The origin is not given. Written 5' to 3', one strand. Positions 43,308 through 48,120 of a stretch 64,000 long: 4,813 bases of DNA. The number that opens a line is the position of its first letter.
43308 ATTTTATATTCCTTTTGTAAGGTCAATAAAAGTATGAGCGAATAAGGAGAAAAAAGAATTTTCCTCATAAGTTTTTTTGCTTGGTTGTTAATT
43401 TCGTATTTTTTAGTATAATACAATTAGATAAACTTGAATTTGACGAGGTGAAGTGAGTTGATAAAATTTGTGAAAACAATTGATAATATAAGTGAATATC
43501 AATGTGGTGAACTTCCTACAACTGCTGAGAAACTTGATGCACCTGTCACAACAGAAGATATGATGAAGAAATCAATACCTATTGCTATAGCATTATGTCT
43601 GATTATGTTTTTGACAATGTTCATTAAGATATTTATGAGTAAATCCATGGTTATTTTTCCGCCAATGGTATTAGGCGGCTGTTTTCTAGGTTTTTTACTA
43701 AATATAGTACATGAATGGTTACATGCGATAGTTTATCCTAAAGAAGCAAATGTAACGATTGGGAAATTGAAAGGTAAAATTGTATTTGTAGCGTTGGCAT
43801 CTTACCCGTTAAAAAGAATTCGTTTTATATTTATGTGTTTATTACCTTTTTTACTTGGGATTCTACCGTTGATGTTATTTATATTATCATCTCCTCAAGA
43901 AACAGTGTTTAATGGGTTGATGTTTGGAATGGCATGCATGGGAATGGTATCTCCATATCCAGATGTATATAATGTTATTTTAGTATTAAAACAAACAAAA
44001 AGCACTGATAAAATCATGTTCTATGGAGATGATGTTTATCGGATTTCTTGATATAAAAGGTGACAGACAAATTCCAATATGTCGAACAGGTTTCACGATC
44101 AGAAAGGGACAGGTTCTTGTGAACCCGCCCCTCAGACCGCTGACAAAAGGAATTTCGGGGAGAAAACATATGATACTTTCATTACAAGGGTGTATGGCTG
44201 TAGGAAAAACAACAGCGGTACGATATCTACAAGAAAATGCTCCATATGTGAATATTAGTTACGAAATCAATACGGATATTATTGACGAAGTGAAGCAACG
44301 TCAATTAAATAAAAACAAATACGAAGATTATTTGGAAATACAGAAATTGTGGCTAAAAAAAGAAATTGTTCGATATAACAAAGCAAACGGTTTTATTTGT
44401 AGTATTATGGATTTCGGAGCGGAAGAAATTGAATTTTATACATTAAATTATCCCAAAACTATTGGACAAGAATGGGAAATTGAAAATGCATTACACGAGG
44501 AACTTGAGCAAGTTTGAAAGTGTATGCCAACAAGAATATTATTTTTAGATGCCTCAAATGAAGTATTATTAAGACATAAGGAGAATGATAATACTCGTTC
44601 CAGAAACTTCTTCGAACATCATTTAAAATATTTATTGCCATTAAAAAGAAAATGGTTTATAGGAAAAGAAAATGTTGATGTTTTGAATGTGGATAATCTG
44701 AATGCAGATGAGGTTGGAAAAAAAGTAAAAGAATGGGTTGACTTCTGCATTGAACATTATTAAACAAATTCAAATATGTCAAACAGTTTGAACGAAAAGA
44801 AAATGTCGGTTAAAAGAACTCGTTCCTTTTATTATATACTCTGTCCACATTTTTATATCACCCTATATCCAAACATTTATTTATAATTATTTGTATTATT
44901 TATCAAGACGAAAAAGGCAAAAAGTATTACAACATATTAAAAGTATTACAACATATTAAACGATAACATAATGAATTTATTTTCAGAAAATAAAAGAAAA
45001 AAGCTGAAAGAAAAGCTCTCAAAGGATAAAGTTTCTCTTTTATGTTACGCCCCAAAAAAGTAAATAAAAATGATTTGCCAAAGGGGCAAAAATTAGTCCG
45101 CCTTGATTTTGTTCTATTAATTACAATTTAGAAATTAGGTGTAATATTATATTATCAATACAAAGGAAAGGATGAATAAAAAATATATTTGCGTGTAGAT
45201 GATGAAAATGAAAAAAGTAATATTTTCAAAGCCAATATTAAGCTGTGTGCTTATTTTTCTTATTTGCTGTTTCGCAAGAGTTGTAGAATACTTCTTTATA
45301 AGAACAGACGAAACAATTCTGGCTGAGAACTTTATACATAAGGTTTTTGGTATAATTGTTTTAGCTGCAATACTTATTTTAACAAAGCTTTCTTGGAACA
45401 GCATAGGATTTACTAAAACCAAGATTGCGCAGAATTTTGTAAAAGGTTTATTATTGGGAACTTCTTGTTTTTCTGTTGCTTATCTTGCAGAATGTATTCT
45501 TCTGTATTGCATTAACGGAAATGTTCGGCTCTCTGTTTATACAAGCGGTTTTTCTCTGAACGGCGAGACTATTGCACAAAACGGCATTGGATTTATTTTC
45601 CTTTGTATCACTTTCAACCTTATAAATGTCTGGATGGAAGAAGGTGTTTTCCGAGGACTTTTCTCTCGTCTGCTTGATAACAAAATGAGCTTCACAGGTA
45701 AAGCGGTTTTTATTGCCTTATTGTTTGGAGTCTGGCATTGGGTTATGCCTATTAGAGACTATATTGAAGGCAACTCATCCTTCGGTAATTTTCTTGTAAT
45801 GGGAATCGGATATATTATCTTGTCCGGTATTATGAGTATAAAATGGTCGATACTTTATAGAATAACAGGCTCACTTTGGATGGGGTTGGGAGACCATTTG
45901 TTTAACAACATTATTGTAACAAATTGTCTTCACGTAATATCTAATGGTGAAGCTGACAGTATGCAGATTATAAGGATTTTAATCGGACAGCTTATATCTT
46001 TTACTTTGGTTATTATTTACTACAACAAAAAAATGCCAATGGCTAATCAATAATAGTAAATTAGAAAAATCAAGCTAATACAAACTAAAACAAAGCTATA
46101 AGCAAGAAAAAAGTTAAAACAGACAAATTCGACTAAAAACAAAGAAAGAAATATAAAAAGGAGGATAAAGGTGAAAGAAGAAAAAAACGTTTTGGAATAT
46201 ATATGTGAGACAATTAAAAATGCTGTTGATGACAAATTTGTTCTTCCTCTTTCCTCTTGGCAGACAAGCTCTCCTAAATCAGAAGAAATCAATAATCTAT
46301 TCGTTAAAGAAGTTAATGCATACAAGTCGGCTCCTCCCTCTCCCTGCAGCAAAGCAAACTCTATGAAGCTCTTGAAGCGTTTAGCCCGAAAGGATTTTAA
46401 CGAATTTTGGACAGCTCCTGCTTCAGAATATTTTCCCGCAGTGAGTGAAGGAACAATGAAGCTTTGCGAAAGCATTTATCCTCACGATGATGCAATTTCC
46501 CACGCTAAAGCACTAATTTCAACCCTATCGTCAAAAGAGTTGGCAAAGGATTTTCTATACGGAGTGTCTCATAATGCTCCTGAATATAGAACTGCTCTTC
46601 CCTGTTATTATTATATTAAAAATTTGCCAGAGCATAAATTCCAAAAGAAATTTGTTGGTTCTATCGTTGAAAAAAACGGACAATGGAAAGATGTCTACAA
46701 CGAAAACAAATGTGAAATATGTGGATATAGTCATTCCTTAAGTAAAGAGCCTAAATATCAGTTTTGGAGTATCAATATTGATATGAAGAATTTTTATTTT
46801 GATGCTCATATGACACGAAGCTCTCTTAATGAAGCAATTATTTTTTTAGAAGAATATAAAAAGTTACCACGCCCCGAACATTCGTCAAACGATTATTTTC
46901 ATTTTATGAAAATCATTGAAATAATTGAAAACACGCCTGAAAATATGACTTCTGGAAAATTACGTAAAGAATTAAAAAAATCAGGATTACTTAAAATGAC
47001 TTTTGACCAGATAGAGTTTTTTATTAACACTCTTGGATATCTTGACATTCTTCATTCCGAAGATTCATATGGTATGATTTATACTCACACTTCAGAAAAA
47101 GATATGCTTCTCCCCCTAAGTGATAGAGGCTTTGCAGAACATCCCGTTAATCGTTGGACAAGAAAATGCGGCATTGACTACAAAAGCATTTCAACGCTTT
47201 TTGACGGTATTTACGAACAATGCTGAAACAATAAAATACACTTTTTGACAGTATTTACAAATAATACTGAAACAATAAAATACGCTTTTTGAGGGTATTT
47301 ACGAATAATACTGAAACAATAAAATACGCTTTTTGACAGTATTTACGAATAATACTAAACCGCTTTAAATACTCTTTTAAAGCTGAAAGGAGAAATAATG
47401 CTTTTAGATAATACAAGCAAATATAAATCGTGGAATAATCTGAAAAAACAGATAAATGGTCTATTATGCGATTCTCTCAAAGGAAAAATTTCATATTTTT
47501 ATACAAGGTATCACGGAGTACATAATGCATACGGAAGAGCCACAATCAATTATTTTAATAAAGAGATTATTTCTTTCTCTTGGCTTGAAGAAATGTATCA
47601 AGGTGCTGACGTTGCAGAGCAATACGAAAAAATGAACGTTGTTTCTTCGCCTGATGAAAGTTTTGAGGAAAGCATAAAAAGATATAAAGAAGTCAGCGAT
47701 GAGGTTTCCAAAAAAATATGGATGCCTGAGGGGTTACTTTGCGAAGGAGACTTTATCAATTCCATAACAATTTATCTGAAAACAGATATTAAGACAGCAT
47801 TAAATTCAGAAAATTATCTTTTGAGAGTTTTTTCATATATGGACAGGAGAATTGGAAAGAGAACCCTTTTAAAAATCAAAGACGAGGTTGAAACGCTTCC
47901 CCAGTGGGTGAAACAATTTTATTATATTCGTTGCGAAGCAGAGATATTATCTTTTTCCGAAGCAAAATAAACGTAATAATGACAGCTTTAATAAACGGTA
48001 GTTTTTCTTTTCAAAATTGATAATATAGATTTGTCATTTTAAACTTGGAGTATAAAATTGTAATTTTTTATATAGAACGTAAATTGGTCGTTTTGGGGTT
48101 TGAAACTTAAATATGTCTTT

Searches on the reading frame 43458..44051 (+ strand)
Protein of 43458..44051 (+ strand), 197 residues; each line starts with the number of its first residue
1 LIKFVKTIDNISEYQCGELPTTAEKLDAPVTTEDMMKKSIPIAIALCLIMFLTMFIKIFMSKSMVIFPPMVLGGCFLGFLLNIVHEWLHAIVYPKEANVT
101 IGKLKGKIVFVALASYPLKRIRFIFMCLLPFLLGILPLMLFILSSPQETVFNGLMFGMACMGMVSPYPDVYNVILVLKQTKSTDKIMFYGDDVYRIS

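Call 33: search_protein_families(library=ncbifam, proteins=[window:43458-44051:+], max_evalue=0.00001)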
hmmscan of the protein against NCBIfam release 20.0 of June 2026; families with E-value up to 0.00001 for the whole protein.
window:43458-44051:+ (197 aa): 0 families

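Call 58: search_protein_families(library=pfam, proteins=[window:43458-44051:+], max_evalue=0.001)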
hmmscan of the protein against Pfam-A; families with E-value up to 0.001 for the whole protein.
window:43458-44051:+ (197 aa): 1 family
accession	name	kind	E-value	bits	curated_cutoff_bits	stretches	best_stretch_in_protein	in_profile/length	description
PF11667.14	DUF3267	-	1.2e-14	55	27.1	1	79-181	2-104/108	Putative zincin peptidase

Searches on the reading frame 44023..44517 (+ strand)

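Call 33: search_protein_families(library=ncbifam, proteins=[window:44023-44517:+], max_evalue=0.00001)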
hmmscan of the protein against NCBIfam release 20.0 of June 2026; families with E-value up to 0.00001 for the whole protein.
window:44023-44517:+ (164 aa): 0 families

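Call 58: search_protein_families(library=pfam, proteins=[window:44023-44517:+], max_evalue=0.001)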
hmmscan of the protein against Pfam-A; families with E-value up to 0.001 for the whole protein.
window:44023-44517:+ (164 aa): 1 family
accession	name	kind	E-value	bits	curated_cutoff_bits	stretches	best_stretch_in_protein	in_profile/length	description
PF13521.12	AAA_28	-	0.00021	22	27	1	54-152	4-102/164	AAA domain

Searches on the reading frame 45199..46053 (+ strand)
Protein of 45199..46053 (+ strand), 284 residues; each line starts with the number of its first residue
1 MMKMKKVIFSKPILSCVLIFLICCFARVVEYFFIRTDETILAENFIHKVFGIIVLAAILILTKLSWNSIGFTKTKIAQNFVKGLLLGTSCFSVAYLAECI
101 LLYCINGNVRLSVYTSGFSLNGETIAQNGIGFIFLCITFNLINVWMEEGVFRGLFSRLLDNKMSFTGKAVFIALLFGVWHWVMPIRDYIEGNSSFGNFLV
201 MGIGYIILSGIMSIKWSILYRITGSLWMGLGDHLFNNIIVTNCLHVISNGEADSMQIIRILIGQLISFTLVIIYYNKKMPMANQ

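Call 33: search_protein_families(library=ncbifam, proteins=[window:45199-46053:+], max_evalue=0.00001)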
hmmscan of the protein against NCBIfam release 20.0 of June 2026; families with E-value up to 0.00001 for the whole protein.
window:45199-46053:+ (284 aa): 0 families

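Call 58: search_protein_families(library=pfam, proteins=[window:45199-46053:+], max_evalue=0.001)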
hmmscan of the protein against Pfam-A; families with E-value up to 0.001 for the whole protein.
window:45199-46053:+ (284 aa): 1 family
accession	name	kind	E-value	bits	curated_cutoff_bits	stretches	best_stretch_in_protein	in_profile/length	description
PF02517.21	Rce1-like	-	4.9e-12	46.4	22.4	1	132-239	4-93/93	Type II CAAX prenyl endopeptidase Rce1-like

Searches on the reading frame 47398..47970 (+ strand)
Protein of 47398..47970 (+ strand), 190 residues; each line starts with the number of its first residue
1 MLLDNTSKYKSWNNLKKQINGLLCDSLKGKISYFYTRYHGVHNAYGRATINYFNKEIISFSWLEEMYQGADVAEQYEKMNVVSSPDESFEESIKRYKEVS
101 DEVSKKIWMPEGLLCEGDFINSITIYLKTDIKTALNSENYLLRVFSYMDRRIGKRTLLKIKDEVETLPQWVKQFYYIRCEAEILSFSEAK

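Call 33: search_protein_families(library=ncbifam, proteins=[window:47398-47970:+], max_evalue=0.00001)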
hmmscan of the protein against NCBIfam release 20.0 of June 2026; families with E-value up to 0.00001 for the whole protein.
window:47398-47970:+ (190 aa): 1 family
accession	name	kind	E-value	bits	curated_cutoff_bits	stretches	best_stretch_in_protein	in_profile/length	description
NF049912.1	SF0329_fam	subfamily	1.6e-38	132.6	60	1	11-178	1-161/161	SF0329 family protein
